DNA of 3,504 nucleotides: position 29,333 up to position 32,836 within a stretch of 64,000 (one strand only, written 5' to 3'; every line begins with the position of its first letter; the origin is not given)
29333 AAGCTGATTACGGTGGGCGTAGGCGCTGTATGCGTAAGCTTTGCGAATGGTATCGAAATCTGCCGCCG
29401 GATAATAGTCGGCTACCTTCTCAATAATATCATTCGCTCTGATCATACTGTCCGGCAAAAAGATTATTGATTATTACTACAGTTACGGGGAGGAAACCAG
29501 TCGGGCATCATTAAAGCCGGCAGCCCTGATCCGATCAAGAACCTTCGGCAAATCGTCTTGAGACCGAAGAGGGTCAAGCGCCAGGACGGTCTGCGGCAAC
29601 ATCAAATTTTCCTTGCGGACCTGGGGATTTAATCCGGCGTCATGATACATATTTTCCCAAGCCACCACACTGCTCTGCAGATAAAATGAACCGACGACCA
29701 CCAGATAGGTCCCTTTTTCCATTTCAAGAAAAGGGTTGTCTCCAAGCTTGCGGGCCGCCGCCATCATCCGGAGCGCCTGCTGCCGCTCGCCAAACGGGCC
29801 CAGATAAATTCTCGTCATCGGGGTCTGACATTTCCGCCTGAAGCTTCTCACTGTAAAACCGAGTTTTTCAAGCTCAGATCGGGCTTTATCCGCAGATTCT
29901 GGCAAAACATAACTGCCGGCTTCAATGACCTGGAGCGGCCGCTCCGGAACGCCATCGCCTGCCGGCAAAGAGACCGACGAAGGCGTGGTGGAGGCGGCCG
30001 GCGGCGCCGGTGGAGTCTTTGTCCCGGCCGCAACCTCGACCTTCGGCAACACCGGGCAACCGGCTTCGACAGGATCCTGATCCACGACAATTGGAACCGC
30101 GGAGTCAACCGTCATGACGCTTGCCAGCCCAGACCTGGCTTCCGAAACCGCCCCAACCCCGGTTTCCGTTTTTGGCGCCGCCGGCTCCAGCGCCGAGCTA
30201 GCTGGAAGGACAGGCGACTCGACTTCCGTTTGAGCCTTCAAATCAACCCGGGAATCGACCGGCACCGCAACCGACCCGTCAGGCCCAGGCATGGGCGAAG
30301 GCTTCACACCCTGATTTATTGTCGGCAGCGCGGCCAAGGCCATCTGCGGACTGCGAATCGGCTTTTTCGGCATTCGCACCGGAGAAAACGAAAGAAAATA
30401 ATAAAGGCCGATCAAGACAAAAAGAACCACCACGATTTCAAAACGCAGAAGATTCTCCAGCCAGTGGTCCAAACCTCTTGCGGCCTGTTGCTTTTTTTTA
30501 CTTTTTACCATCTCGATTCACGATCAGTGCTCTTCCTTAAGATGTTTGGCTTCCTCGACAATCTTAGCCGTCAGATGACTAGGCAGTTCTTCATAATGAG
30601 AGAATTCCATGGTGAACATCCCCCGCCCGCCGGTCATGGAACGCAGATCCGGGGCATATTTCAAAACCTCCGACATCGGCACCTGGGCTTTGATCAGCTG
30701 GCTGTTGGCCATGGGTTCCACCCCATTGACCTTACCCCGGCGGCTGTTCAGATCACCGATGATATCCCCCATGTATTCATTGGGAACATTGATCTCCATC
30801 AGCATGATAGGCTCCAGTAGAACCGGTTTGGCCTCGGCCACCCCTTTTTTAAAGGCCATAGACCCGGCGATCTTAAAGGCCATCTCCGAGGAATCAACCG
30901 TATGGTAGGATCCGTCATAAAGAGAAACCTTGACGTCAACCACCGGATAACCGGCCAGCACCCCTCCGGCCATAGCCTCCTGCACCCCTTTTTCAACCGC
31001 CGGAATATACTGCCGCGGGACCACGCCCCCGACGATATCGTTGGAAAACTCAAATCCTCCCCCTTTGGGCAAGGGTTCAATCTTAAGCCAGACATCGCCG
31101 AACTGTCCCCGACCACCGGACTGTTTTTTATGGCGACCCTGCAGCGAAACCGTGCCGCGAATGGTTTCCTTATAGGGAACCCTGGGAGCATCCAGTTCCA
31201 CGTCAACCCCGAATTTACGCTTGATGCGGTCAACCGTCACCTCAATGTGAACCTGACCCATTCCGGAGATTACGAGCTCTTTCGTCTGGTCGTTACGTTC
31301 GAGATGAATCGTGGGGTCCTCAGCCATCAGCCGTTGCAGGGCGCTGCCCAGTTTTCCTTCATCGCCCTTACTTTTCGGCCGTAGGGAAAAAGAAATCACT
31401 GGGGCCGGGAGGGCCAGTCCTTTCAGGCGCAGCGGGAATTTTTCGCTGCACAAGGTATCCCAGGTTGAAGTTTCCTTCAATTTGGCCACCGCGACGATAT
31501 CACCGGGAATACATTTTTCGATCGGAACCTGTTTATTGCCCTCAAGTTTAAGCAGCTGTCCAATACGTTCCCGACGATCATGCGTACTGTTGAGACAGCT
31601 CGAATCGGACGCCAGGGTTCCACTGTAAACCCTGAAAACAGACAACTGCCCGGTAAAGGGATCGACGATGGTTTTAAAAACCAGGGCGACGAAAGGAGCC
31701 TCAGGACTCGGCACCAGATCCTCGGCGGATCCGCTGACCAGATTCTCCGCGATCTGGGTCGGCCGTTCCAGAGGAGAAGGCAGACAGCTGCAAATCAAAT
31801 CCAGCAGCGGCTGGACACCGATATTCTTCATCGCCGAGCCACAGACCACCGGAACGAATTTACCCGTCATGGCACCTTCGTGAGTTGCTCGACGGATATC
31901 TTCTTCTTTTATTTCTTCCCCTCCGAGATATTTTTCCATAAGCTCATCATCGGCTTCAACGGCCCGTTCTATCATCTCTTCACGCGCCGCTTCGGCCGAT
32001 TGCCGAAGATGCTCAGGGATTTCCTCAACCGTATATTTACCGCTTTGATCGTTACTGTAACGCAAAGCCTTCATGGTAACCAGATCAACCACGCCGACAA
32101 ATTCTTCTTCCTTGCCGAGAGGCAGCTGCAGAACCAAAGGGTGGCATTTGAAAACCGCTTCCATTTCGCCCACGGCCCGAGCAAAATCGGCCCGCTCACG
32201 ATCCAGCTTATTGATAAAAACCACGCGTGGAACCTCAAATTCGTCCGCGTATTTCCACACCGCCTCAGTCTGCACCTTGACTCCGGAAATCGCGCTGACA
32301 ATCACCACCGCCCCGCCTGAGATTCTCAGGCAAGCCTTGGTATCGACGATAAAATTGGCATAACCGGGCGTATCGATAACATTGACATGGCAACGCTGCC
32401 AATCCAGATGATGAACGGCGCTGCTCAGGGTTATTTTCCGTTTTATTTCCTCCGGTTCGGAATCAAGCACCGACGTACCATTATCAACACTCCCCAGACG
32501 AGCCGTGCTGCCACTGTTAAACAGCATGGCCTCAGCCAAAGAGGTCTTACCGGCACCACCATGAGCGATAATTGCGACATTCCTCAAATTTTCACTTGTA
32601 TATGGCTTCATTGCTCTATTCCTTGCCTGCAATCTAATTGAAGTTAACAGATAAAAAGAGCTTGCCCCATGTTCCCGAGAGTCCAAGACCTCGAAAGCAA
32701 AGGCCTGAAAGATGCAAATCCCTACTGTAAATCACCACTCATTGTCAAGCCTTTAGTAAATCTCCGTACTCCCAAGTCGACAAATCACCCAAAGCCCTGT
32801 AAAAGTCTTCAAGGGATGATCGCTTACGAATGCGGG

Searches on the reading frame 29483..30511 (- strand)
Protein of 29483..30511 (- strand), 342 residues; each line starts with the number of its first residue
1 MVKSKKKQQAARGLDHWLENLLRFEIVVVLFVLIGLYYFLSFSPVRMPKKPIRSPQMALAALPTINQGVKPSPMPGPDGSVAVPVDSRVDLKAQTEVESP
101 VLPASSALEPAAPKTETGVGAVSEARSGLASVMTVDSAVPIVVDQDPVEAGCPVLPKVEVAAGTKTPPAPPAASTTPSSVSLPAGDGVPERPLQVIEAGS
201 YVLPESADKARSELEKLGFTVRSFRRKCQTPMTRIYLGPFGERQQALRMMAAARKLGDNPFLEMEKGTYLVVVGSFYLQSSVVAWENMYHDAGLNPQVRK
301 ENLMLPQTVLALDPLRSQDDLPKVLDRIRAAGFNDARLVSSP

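Call 52: search_protein_families(library=pfam, proteins=[window:29483-30511:-], max_evalue=0.001)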
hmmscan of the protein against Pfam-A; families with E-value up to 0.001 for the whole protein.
window:29483-30511:- (342 aa): 1 family
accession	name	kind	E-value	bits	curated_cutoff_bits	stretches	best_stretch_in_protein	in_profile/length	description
PF05036.18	SPOR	-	3.1e-09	37.5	21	1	196-261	7-73/76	SPOR domain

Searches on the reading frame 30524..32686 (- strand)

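Call 52: search_protein_families(library=pfam, proteins=[window:30524-32686:-], max_evalue=0.001)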
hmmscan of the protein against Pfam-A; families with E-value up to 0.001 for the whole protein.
window:30524-32686:- (720 aa): 7 families
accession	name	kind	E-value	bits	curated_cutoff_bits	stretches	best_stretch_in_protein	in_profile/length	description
PF03764.24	EFG_IV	-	1.2e-48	164.4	24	1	501-620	1-121/121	Elongation factor G, domain IV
PF00009.33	GTP_EFTU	-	7.1e-47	159.9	26.5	1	33-304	2-188/188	Elongation factor Tu GTP binding domain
PF14492.12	EFG_III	-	6.3e-30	103.5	27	1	426-499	1-74/75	Elongation Factor G, domain III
PF00679.30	EFG_C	-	9.3e-30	103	27.9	1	622-706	1-86/89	Elongation factor G C-terminus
PF22042.2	EF-G_D2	-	4.5e-16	59.2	27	1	331-414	1-83/84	Elongation factor G domain 2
PF03144.31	GTP_EFTU_D2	-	2.3e-07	31.6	30.3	1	346-413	1-73/73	Elongation factor Tu domain 2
PF16658.11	RF3_C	-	0.00024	21.4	40.1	1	436-506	16-86/132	Class II release factor RF3, C-terminal domain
